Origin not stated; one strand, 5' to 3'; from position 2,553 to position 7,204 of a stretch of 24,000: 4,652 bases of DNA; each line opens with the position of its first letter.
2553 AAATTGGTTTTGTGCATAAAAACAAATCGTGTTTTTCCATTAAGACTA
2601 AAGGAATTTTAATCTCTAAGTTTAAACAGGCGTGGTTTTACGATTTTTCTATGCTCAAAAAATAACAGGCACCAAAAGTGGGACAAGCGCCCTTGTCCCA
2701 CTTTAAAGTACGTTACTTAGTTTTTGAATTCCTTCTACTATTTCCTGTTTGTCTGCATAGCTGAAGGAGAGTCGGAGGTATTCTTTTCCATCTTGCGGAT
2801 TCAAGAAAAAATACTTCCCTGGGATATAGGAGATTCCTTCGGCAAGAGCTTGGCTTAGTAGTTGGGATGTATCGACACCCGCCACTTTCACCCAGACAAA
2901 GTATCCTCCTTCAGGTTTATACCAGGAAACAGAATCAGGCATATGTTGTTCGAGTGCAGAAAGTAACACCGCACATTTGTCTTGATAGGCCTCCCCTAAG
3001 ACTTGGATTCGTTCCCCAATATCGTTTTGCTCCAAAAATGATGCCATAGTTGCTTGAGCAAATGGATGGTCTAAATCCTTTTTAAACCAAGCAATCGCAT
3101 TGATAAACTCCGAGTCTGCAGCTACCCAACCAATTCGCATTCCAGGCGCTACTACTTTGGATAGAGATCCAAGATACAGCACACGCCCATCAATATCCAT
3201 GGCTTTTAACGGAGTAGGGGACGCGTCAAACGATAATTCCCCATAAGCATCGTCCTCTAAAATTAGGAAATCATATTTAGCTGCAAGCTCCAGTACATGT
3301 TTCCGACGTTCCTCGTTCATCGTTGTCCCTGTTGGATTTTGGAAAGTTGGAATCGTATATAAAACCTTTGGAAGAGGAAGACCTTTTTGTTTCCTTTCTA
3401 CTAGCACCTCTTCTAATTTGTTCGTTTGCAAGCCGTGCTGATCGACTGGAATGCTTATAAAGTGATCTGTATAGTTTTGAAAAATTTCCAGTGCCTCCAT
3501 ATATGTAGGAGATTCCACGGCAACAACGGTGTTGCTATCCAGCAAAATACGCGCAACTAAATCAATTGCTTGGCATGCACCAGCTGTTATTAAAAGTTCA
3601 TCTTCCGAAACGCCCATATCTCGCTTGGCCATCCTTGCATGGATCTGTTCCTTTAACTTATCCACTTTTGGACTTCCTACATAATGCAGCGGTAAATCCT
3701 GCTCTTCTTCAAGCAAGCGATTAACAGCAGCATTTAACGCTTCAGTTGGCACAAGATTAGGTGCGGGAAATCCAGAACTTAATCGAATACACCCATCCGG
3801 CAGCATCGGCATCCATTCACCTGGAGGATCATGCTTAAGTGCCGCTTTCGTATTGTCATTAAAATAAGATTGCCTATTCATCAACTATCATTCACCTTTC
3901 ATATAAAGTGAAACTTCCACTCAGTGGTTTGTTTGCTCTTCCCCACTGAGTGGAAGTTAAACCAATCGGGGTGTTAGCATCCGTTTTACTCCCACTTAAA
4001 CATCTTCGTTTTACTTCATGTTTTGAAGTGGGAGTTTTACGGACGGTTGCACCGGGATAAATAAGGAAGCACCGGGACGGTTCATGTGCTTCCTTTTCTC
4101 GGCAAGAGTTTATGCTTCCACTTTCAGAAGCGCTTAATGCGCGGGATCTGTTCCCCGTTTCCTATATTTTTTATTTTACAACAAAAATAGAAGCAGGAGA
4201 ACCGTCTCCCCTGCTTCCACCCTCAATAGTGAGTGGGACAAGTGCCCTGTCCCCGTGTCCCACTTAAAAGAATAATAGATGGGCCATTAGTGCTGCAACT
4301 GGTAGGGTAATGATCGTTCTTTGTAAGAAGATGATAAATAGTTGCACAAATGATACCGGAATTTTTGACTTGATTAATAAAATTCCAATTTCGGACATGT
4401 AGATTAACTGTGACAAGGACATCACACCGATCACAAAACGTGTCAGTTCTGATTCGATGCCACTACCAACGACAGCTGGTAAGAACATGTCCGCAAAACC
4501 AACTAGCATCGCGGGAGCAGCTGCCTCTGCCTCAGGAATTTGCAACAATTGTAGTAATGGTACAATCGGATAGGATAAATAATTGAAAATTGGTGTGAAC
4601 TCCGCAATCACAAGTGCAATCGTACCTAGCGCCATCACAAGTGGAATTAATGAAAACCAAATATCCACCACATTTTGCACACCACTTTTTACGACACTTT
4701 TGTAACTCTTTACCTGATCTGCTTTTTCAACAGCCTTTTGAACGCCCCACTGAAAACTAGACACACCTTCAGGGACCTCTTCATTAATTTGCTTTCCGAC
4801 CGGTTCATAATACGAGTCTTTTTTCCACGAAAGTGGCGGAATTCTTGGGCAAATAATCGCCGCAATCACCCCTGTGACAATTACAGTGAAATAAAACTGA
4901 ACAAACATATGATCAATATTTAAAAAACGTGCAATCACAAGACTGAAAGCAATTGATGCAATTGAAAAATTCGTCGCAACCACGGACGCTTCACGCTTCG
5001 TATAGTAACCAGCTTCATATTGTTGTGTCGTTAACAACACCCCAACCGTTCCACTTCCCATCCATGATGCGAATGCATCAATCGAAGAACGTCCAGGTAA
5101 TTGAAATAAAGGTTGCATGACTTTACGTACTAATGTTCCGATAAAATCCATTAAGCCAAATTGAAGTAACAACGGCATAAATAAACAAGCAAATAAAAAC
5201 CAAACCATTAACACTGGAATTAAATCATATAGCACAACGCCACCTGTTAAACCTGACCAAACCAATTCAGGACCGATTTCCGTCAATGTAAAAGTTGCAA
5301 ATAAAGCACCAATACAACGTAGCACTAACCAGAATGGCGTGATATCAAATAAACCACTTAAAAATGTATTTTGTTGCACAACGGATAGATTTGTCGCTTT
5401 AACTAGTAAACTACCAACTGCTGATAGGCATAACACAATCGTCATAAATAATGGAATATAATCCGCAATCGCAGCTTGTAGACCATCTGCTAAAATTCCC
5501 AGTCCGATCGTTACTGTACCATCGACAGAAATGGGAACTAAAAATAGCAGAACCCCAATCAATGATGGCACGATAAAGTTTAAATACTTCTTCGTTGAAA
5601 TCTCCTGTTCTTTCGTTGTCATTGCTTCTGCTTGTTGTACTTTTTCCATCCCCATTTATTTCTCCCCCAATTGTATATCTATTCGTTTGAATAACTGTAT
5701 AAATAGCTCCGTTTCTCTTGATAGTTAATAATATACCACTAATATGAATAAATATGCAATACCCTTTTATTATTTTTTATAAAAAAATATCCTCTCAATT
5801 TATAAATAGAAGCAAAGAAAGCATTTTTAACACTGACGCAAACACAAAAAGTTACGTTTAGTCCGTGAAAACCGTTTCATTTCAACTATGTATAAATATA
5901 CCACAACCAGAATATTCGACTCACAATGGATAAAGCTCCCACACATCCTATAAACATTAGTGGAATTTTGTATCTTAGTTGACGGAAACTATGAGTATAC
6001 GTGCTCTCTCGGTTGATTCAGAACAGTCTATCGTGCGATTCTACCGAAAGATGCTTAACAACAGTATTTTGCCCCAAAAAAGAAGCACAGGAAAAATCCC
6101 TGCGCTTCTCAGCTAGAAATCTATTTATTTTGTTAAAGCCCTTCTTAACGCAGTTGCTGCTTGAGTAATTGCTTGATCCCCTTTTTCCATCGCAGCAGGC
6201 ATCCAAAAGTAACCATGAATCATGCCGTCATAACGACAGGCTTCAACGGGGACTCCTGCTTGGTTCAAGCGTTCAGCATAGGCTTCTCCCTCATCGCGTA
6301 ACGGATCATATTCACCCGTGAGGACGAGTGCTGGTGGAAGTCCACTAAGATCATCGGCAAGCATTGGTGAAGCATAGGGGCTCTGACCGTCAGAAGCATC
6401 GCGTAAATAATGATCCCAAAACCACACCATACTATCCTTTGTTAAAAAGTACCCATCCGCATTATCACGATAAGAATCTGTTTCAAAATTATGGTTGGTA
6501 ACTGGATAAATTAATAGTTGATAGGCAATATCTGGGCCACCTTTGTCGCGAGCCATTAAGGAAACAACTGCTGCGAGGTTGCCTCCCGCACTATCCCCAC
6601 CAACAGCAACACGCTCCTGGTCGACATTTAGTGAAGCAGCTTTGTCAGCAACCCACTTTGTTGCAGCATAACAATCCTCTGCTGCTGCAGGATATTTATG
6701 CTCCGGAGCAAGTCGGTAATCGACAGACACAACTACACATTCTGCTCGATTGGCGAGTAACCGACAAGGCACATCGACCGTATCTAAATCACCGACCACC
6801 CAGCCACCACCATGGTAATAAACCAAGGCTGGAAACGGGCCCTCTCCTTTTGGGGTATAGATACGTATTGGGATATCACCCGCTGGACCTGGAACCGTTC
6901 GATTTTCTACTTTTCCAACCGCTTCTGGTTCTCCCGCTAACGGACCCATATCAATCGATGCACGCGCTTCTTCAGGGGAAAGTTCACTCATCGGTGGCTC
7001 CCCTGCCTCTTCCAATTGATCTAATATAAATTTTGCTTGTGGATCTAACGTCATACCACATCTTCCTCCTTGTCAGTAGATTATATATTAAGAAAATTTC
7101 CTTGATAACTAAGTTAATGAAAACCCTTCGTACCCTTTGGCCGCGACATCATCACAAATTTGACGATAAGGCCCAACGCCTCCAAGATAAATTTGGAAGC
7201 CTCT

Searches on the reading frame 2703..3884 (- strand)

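Call 31: search_protein_families(library=pfam, proteins=[window:2703-3884:-], max_evalue=0.00001)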
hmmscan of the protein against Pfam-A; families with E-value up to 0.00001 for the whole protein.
window:2703-3884:- (393 aa): 2 families
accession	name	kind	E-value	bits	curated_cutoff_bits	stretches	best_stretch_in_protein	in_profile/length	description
PF00155.27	Aminotran_1_2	-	7.9e-32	111.3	19.7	1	33-388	4-360/361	Aminotransferase class I and II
PF12897.13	Asp_aminotransf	-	5.8e-12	45.6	27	1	121-382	127-398/421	Aspartate amino-transferase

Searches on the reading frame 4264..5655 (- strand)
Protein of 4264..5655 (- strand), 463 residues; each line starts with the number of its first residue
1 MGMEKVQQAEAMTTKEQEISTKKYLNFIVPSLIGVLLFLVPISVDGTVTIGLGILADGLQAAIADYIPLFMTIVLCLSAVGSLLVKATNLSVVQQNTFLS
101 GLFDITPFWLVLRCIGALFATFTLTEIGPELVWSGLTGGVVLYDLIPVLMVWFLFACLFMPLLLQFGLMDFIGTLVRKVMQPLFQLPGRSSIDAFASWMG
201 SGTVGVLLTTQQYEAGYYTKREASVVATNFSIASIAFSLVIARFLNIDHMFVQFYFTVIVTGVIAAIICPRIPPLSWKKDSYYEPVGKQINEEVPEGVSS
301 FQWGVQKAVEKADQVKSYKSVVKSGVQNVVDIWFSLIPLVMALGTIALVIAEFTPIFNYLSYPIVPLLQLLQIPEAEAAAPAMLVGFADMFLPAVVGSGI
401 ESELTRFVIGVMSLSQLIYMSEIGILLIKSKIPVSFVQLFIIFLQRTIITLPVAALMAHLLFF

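Call 31: search_protein_families(library=pfam, proteins=[window:4264-5655:-], max_evalue=0.00001)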
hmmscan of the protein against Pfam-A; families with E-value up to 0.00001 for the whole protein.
window:4264-5655:- (463 aa): 1 family
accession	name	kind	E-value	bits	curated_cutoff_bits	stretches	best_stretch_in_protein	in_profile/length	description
PF07670.19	Gate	-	8.1e-15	55.6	29.6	1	149-246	4-102/104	Nucleoside recognition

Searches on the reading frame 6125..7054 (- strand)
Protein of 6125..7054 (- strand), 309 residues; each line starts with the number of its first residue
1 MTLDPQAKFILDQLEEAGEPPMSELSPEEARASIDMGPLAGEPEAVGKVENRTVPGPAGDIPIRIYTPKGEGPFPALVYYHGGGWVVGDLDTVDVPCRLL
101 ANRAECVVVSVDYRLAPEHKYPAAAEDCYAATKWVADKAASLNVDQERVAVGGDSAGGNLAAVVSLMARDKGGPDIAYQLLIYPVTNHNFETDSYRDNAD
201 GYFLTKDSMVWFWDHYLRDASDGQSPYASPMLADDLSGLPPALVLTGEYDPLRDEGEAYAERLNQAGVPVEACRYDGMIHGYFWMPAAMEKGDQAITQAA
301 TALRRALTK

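Call 31: search_protein_families(library=pfam, proteins=[window:6125-7054:-], max_evalue=0.00001)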
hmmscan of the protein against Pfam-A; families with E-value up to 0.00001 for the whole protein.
window:6125-7054:- (309 aa): 4 families
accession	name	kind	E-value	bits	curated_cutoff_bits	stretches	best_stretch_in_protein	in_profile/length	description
PF07859.19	Abhydrolase_3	-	5.9e-85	284.7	25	1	77-283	1-209/210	alpha/beta hydrolase fold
PF20434.5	BD-FAE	-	7.4e-24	84.9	26.8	1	65-170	3-112/215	BD-FAE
PF00135.34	COesterase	-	5.1e-11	42.7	27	1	65-170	90-206/515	Carboxylesterase family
PF00326.27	Peptidase_S9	-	4.3e-06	26.8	22.6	0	125-282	45-189/213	Prolyl oligopeptidase family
